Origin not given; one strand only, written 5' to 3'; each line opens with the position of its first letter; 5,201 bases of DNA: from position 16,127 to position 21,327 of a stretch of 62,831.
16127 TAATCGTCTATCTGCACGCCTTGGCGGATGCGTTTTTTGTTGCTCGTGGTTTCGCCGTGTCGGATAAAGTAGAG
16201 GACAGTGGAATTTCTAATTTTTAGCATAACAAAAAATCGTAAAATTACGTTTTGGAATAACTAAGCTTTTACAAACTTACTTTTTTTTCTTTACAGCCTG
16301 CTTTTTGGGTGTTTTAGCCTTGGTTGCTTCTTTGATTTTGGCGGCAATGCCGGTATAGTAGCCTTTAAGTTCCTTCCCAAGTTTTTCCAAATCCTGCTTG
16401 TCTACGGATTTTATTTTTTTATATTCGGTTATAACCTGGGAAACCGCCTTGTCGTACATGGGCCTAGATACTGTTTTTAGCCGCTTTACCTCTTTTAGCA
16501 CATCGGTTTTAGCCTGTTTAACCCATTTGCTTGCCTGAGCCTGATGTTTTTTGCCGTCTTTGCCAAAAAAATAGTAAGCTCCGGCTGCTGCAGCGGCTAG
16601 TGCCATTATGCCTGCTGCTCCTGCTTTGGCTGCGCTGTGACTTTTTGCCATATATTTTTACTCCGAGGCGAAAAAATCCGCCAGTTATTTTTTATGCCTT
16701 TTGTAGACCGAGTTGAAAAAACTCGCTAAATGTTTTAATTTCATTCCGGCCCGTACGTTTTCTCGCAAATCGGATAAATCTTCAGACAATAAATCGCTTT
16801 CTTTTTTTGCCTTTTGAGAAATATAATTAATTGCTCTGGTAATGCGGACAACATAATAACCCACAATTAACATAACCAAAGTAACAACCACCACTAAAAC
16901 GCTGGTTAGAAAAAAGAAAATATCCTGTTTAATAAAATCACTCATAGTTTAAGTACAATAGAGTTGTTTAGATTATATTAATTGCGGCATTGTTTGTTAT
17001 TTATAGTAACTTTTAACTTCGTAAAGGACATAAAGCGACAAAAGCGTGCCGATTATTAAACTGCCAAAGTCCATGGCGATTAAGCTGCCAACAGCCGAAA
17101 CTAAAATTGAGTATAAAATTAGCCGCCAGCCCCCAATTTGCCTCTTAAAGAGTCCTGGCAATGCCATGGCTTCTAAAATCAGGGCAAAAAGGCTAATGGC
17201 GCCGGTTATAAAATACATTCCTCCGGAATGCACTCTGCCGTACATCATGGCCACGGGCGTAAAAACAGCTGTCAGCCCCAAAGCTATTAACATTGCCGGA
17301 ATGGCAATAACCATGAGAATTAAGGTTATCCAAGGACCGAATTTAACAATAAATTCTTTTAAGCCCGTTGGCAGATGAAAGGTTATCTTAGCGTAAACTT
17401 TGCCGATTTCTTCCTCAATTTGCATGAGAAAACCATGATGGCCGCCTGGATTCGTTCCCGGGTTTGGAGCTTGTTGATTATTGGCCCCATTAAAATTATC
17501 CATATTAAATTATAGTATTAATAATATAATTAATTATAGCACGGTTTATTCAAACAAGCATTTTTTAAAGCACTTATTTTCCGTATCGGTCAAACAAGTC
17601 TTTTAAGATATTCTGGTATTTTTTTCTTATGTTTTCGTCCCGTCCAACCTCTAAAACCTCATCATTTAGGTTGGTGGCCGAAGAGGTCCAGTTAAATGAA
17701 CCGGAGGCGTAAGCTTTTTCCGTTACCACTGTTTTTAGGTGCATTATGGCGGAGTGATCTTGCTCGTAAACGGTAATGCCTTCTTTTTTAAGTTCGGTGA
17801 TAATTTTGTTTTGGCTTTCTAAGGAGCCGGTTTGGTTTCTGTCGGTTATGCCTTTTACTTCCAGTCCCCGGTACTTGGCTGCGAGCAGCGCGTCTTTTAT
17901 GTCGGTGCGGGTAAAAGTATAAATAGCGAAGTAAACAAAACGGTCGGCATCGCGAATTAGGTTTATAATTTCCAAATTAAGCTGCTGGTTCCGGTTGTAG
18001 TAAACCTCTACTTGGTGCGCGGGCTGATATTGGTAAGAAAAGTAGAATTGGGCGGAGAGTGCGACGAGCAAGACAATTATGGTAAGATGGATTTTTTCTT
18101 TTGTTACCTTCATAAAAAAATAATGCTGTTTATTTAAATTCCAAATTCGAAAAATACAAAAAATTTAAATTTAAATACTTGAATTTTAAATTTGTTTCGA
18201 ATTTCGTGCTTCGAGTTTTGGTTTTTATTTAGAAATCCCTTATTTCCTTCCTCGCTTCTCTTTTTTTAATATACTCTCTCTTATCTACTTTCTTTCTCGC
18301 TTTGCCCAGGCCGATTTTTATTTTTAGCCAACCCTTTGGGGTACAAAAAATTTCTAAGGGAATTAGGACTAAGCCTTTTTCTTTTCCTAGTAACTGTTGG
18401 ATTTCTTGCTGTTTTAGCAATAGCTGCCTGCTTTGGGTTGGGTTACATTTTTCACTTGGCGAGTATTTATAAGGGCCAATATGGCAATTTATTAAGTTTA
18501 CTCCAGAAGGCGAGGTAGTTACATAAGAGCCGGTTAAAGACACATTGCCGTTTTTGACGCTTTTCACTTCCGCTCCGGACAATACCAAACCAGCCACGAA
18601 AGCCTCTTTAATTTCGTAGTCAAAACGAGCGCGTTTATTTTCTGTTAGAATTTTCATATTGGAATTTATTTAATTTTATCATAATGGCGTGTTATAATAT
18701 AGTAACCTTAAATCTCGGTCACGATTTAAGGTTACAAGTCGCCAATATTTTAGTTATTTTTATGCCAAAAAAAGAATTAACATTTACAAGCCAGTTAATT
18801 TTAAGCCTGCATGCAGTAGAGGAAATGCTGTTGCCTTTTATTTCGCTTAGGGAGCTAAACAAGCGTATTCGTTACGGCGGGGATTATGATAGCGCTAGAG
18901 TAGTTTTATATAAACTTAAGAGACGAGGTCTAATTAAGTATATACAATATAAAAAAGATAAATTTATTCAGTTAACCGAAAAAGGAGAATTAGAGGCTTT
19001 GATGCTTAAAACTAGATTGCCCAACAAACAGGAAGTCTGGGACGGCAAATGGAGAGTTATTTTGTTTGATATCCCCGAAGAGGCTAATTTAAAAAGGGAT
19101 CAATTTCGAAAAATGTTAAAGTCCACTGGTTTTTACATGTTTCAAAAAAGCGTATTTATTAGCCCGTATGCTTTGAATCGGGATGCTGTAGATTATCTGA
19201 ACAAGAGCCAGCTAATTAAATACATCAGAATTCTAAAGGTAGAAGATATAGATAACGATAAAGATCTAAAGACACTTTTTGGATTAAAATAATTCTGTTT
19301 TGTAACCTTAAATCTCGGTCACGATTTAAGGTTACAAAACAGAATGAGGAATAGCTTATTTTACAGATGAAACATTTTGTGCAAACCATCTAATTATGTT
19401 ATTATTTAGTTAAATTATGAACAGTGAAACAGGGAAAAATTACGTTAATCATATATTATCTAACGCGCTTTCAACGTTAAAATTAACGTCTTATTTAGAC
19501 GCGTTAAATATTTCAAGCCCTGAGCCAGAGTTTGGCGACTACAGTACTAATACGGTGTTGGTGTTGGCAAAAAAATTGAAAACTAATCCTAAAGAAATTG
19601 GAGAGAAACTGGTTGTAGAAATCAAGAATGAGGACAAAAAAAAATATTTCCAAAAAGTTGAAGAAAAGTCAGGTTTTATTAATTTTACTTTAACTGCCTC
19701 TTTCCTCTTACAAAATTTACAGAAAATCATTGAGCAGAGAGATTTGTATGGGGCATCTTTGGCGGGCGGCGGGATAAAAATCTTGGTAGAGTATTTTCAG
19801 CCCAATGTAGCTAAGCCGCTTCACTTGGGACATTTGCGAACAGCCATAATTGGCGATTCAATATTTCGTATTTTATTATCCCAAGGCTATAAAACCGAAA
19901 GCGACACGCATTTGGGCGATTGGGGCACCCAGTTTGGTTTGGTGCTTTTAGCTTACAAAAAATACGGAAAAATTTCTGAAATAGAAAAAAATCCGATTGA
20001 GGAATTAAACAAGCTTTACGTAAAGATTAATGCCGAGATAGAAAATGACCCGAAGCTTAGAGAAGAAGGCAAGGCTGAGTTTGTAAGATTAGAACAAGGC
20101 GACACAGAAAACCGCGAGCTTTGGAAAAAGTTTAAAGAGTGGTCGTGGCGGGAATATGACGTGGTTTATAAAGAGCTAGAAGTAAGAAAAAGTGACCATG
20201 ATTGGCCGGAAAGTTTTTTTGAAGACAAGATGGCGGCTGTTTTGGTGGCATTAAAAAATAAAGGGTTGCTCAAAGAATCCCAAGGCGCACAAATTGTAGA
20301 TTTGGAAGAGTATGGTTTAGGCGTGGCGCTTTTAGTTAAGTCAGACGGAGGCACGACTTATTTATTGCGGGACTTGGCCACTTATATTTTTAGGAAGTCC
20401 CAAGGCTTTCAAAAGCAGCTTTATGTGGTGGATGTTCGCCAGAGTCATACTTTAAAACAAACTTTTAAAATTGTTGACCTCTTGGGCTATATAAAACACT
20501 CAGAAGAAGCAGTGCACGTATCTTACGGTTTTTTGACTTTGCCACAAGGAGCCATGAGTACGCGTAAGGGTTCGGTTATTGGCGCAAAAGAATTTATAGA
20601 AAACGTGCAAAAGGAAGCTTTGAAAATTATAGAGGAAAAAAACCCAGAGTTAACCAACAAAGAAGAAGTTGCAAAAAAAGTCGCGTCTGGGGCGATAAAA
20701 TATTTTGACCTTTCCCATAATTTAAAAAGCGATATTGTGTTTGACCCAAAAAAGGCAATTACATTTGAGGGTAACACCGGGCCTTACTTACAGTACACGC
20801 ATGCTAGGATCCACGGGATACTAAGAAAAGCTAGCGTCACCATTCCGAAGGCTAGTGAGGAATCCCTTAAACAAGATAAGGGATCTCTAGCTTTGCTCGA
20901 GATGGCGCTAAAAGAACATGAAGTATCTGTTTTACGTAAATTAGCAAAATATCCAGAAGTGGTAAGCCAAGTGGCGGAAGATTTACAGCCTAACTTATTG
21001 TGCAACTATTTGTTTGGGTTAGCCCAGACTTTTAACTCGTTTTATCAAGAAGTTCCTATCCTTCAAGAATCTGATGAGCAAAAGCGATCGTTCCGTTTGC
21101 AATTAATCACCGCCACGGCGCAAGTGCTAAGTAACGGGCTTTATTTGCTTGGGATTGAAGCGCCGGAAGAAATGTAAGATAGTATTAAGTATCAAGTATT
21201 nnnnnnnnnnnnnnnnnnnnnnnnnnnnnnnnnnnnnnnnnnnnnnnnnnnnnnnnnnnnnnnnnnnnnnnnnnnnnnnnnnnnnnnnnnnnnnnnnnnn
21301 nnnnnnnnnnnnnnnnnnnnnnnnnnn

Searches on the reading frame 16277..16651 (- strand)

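Call 52: search_protein_families(library=pfam, proteins=[window:16277-16651:-], max_evalue=0.01)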
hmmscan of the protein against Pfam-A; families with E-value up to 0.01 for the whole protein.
window:16277-16651:- (124 aa): 1 family
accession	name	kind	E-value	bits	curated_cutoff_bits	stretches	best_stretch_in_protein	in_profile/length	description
PF17670.6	DUF5530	-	0.0099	16.1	25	0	91-118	25-52/141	Family of unknown function (DUF5530)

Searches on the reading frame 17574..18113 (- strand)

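Call 52: search_protein_families(library=pfam, proteins=[window:17574-18113:-], max_evalue=0.01)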
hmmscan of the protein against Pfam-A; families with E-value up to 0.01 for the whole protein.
window:17574-18113:- (179 aa): 1 family
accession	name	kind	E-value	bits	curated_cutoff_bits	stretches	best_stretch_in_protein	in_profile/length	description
PF13091.12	PLDc_2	-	7.8e-23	81.2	27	1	49-172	1-130/132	PLD-like domain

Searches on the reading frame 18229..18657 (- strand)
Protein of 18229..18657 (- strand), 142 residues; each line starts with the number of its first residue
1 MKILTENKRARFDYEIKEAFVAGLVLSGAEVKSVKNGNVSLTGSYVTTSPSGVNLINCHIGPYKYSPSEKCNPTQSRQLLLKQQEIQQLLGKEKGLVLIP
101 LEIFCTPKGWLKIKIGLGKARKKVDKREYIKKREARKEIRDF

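Call 52: search_protein_families(library=pfam, proteins=[window:18229-18657:-], max_evalue=0.01)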
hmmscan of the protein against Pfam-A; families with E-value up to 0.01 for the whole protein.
window:18229-18657:- (142 aa): 1 family
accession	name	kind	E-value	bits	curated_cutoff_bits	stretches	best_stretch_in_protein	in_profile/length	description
PF01668.23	SmpB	-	2e-42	145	27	1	5-140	2-138/143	SmpB protein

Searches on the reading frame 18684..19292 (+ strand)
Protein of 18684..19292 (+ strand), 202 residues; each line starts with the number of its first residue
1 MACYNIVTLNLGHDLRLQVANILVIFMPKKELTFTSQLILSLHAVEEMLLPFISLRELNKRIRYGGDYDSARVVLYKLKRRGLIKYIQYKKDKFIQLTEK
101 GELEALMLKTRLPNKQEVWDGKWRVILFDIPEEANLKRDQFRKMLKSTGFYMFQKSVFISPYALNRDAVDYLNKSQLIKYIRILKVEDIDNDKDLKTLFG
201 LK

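Call 52: search_protein_families(library=pfam, proteins=[window:18684-19292:+], max_evalue=0.01)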
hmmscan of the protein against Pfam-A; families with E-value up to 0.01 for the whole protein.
window:18684-19292:+ (202 aa): 3 families
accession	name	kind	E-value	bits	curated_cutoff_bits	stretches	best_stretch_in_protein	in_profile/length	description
PF20803.2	PaaX_M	-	7.8e-21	74.4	24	1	117-192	2-77/83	PaaX protein central Cas2-like domain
PF09827.14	CRISPR_Cas2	-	1.1e-06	29.2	23.8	1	123-172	2-46/74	CRISPR associated protein Cas2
PF14277.12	DUF4364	-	0.0046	17.2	26.9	0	68-115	33-80/162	Domain of unknown function (DUF4364)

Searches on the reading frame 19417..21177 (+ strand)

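Call 8: search_protein_families(library=pfam, proteins=[window:19417-21177:+], max_evalue=0.001)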
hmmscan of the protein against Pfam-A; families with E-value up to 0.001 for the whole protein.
window:19417-21177:+ (586 aa): 3 families
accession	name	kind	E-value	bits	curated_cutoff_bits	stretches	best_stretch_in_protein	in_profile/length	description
PF00750.26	tRNA-synt_1d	-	8e-76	255.7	23.3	1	102-443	3-348/349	tRNA synthetases class I (R), catalytic domain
PF05746.21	DALR_1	-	1.9e-36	125.2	22.3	1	458-586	1-117/117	DALR anticodon binding domain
PF03485.21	Arg_tRNA_synt_N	-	5.1e-17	62.7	21.5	1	10-92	3-85/85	Arginyl tRNA synthetase N terminal domain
